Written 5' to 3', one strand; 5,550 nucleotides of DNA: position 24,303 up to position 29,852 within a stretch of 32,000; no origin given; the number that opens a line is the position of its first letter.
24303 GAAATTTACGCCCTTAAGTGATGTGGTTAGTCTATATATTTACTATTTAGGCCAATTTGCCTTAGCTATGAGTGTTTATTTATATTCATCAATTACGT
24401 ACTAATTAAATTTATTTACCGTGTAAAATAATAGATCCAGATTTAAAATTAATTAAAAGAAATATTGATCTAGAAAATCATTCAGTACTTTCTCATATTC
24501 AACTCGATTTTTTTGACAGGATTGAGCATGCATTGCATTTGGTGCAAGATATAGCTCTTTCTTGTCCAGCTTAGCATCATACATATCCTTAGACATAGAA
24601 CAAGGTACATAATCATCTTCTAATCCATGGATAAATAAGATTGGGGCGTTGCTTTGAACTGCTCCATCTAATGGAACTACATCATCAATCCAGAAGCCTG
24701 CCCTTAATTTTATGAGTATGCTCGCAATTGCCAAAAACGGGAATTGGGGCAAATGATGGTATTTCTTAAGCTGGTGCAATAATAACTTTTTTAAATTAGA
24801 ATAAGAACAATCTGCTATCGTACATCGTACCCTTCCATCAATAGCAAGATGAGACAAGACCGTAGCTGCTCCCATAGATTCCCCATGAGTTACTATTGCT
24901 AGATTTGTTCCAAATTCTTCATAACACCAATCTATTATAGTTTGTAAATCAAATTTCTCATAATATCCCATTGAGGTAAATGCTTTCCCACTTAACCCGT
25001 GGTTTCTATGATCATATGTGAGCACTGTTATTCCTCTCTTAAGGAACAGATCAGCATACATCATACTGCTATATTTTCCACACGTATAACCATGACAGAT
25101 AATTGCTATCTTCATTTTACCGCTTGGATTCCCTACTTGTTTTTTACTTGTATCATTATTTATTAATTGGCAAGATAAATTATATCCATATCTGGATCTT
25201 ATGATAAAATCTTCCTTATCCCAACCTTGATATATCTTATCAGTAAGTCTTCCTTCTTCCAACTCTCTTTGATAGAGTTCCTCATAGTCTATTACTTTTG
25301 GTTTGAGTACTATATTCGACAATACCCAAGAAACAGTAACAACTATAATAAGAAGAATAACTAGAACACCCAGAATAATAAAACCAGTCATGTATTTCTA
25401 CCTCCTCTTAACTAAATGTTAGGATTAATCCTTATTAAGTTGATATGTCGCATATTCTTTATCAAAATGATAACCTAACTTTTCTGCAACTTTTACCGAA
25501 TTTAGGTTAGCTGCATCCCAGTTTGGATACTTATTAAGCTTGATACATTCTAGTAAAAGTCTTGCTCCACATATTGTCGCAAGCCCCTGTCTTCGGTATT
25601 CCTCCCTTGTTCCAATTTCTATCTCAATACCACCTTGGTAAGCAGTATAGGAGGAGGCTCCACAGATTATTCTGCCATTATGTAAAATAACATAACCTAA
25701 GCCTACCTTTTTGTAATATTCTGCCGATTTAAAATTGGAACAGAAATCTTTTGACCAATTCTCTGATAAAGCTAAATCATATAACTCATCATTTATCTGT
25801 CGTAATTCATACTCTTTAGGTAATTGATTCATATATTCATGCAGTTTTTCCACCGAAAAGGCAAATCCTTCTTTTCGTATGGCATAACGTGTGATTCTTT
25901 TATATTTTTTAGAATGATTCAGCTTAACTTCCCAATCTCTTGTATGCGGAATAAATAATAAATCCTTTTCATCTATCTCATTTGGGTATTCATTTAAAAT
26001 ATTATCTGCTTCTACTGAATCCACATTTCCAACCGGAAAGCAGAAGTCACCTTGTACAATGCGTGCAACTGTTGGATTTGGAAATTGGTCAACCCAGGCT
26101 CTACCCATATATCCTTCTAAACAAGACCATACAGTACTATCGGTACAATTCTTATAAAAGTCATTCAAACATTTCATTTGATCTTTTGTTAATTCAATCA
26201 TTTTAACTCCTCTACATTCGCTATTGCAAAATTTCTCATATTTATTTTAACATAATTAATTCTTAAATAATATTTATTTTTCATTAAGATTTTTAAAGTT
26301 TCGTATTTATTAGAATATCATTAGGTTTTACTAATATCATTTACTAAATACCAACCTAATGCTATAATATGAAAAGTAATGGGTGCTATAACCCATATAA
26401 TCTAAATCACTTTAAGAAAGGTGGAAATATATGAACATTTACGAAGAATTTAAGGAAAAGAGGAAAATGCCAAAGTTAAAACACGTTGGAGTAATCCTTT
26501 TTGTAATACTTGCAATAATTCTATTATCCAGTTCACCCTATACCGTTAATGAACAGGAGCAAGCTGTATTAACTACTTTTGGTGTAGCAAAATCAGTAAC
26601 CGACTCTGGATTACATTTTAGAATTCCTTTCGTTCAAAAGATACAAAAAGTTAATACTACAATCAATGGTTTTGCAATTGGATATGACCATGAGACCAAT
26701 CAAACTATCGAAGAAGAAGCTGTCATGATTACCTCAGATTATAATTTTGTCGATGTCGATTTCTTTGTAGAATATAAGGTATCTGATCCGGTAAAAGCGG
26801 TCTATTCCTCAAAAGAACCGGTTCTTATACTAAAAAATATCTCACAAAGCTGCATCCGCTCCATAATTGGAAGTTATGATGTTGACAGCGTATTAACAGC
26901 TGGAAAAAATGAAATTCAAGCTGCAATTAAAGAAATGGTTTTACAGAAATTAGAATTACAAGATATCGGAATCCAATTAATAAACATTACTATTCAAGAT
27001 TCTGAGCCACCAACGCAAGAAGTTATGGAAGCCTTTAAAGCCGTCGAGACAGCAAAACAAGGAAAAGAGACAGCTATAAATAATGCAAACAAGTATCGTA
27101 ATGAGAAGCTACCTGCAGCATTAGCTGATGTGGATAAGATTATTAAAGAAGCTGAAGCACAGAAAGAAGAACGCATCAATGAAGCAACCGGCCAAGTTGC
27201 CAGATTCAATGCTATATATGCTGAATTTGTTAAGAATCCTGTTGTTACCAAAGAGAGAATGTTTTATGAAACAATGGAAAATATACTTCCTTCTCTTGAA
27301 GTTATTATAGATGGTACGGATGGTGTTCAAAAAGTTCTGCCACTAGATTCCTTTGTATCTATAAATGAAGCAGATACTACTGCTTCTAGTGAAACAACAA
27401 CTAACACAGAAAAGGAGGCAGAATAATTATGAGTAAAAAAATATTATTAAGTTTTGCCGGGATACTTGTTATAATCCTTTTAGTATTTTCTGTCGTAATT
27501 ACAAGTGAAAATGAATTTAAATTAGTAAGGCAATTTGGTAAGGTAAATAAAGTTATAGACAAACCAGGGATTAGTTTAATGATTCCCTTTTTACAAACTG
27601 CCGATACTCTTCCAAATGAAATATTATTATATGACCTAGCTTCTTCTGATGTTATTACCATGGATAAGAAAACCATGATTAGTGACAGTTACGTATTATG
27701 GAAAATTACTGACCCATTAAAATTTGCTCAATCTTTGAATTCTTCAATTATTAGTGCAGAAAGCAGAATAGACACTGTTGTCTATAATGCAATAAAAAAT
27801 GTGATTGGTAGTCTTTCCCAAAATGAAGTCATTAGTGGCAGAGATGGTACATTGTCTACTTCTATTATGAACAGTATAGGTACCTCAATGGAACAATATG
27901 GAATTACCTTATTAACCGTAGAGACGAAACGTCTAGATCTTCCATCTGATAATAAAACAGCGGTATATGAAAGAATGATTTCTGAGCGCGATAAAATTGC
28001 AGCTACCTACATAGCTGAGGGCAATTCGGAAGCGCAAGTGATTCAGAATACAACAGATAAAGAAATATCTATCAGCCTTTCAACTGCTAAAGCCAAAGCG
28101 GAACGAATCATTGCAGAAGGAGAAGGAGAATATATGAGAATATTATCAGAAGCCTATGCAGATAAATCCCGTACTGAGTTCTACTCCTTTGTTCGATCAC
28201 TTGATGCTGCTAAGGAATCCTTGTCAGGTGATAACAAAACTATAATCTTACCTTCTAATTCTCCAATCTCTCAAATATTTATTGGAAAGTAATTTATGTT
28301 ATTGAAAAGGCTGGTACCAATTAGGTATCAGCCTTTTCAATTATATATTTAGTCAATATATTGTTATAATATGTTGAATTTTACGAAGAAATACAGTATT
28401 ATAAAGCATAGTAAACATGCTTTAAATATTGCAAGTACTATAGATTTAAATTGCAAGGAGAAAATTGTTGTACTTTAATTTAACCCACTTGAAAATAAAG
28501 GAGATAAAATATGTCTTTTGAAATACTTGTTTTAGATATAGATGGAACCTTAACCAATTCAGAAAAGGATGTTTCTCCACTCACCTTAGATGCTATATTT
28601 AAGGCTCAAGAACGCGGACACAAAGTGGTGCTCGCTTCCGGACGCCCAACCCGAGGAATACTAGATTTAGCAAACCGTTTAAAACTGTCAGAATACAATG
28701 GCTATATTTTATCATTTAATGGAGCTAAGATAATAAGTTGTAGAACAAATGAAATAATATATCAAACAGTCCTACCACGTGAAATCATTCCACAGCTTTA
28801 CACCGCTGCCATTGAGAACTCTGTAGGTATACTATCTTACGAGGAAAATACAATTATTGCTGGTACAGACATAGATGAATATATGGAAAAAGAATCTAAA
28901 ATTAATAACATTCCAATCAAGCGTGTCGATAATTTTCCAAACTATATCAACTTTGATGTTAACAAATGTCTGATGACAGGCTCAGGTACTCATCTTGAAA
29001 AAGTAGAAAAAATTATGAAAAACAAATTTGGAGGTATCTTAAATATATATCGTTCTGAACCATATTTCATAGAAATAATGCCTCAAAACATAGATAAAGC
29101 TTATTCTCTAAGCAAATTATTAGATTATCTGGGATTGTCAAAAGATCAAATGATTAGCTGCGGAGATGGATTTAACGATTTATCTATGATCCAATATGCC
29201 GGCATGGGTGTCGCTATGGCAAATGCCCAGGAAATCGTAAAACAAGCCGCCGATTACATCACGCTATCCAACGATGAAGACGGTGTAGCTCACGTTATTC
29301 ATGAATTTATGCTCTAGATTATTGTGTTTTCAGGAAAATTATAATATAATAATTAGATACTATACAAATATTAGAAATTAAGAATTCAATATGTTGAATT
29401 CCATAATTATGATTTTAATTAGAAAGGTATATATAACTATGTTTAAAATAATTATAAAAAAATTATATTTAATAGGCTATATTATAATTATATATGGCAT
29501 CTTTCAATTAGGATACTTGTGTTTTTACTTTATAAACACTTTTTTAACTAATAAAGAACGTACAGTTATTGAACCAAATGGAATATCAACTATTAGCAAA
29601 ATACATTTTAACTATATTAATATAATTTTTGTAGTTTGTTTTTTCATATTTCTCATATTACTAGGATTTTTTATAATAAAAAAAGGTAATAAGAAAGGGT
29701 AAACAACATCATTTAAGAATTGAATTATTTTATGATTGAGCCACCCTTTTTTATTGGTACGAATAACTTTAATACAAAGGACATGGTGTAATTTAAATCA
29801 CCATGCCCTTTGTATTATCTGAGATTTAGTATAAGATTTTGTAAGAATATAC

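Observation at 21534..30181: Family A: three ~288-bp rod-like foldback elements with compensated arm changes and strand-biased G:T wobbles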

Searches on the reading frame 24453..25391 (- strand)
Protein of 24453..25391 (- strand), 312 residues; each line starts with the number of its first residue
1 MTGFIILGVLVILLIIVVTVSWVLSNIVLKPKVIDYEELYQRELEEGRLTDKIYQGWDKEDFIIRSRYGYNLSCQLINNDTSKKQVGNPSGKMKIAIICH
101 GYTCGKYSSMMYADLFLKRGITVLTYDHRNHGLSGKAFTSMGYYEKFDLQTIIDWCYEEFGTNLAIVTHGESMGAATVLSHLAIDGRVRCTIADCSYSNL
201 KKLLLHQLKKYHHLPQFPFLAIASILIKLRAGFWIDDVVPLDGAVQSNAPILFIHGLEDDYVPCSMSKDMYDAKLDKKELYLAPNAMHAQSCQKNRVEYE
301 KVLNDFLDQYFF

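Call 10: search_protein_families(library=pfam, proteins=[window:24453-25391:-], max_evalue=0.01)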
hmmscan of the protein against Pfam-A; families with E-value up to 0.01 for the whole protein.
window:24453-25391:- (312 aa): 6 families
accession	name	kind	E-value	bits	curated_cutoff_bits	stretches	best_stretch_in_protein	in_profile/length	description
PF12146.15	Hydrolase_4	-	2.3e-13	50.4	27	1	95-183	6-95/239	Serine aminopeptidase, S33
PF00561.26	Abhydrolase_1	-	4e-08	33.7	25.8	1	97-211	4-120/245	alpha/beta hydrolase fold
PF02129.25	Peptidase_S15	-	8.2e-07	29.4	23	1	103-202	46-134/262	X-Pro dipeptidyl-peptidase (S15 family)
PF00326.27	Peptidase_S9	-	2.2e-06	27.8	22.6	1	114-311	8-210/213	Prolyl oligopeptidase family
PF12697.13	Abhydrolase_6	-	0.00053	21.2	26.3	1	97-204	2-94/217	Alpha/beta hydrolase family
PF05448.18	AXE1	-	0.0017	17.6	21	0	244-292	259-307/321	Acetyl xylan esterase (AXE1)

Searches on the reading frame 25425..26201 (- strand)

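Call 10: search_protein_families(library=pfam, proteins=[window:25425-26201:-], max_evalue=0.01)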
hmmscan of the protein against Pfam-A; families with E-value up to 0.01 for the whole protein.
window:25425-26201:- (258 aa): 3 families
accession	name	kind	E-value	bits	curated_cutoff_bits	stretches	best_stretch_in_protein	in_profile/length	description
PF12746.13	GNAT_acetyltran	-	1.4e-85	287.3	26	1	16-253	4-243/243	GNAT acetyltransferase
PF13302.13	Acetyltransf_3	-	1.1e-05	26.6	25.4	1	140-244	31-137/138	Acetyltransferase (GNAT) domain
PF00583.31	Acetyltransf_1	-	4.9e-05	24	20.7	1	163-244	29-116/116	Acetyltransferase (GNAT) family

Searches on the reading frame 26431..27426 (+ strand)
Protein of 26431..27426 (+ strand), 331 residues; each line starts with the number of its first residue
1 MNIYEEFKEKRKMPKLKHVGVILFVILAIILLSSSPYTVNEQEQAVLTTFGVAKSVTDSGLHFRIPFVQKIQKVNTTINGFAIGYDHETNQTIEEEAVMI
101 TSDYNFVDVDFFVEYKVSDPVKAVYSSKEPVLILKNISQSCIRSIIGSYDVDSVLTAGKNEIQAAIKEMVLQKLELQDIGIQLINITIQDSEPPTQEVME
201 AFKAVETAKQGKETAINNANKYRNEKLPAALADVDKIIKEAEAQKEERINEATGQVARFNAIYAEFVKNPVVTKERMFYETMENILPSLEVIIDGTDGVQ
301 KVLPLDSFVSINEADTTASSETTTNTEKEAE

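Call 10: search_protein_families(library=pfam, proteins=[window:26431-27426:+], max_evalue=0.01)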
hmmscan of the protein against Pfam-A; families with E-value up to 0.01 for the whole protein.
window:26431-27426:+ (331 aa): 1 family
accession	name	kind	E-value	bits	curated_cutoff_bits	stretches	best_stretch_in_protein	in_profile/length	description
PF01145.31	Band_7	-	4.6e-29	102.2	23.6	1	38-221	2-174/176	SPFH domain / Band 7 family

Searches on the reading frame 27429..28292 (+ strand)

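Call 10: search_protein_families(library=pfam, proteins=[window:27429-28292:+], max_evalue=0.01)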
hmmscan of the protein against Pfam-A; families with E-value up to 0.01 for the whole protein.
window:27429-28292:+ (287 aa): 1 family
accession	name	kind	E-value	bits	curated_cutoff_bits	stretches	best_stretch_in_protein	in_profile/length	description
PF01145.31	Band_7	-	1.3e-24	87.7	23.6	1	24-198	2-174/176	SPFH domain / Band 7 family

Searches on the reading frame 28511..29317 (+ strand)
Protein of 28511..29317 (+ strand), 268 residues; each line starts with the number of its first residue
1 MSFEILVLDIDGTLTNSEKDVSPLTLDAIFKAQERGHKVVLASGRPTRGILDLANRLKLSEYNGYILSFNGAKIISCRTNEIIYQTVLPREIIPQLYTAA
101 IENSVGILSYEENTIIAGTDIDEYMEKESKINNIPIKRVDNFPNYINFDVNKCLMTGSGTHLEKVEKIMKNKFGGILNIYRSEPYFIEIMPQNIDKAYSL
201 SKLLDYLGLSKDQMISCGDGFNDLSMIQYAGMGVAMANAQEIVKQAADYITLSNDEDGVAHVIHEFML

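Call 10: search_protein_families(library=pfam, proteins=[window:28511-29317:+], max_evalue=0.01)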
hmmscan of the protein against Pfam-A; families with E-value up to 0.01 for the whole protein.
window:28511-29317:+ (268 aa): 4 families
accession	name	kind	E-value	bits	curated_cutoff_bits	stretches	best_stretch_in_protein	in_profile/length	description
PF08282.18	Hydrolase_3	-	3.3e-70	237.2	20.9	1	6-263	1-255/255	haloacid dehalogenase-like hydrolase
PF05116.19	S6PP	-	1.4e-12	48.2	20.3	1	164-243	135-214/247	Sucrose-6F-phosphate phosphohydrolase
PF00702.32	Hydrolase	-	1.5e-06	29.2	26.4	0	158-231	121-191/191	haloacid dehalogenase-like hydrolase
PF13419.12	HAD_2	-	0.0044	17.6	23.8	0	199-236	140-177/178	Haloacid dehalogenase-like hydrolase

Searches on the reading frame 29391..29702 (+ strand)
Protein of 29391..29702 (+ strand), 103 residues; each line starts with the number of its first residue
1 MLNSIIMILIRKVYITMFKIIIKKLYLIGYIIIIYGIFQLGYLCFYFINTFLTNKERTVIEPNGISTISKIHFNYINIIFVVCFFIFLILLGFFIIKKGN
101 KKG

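Call 54: search_protein_families(library=pfam, proteins=[window:29391-29702:+], max_evalue=0.001)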
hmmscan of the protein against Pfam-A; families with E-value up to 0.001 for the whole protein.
window:29391-29702:+ (103 aa): 0 families

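Call 84: search_protein_families(library=ncbifam, proteins=[window:29391-29702:+], max_evalue=0.01)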
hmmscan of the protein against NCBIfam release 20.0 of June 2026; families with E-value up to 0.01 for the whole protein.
window:29391-29702:+ (103 aa): 0 families
